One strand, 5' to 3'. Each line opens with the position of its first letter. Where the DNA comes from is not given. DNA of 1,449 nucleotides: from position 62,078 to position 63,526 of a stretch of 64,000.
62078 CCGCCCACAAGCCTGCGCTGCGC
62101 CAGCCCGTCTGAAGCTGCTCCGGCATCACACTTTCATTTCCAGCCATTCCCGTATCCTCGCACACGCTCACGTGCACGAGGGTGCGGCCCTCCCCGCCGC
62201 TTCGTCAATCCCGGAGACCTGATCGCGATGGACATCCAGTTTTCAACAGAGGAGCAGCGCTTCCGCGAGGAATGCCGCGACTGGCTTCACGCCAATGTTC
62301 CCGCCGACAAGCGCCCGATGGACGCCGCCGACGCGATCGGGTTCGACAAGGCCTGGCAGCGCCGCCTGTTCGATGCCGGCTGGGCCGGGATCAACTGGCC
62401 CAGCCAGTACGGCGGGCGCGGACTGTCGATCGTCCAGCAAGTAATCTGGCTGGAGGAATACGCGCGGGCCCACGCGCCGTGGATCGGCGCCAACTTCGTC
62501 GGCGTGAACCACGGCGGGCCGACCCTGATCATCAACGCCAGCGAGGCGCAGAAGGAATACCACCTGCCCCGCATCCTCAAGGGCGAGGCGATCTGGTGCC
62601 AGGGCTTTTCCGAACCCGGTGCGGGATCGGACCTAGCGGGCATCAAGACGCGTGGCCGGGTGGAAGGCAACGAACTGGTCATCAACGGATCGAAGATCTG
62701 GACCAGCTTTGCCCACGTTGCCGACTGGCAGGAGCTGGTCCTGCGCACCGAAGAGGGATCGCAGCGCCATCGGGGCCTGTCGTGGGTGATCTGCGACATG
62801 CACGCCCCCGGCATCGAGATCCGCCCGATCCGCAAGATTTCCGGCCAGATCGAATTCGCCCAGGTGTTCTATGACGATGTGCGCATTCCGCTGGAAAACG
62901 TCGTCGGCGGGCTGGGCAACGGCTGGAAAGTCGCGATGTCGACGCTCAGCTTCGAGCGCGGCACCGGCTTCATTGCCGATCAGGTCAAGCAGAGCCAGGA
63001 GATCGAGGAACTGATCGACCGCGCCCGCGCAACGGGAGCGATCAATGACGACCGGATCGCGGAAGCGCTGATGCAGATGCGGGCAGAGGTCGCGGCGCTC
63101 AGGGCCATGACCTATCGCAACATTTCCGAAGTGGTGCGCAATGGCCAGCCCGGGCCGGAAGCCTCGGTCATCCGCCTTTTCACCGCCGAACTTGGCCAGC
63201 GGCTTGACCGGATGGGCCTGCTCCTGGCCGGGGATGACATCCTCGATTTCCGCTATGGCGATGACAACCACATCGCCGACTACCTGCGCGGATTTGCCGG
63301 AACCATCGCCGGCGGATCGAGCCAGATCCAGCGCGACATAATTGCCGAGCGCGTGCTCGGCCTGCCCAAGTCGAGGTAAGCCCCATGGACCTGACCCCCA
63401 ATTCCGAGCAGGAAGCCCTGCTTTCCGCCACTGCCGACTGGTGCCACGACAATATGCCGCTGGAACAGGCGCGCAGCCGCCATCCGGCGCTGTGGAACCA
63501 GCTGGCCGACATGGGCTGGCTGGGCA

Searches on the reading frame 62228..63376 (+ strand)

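Call 44: search_protein_families(library=pfam, proteins=[window:62228-63376:+], max_evalue=0.00001)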
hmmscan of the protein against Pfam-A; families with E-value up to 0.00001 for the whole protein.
window:62228-63376:+ (383 aa): 3 families
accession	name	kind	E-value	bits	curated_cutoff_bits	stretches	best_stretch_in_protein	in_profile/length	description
PF02771.21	Acyl-CoA_dh_N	-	1.5e-20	74.1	22.9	1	7-120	2-113/113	Acyl-CoA dehydrogenase, N-terminal domain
PF02770.24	Acyl-CoA_dh_M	-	1.4e-17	64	33.3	1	124-213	1-92/97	Acyl-CoA dehydrogenase, middle domain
PF00441.29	Acyl-CoA_dh_1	-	2.8e-17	63.7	22.4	1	230-377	1-150/150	Acyl-CoA dehydrogenase, C-terminal domain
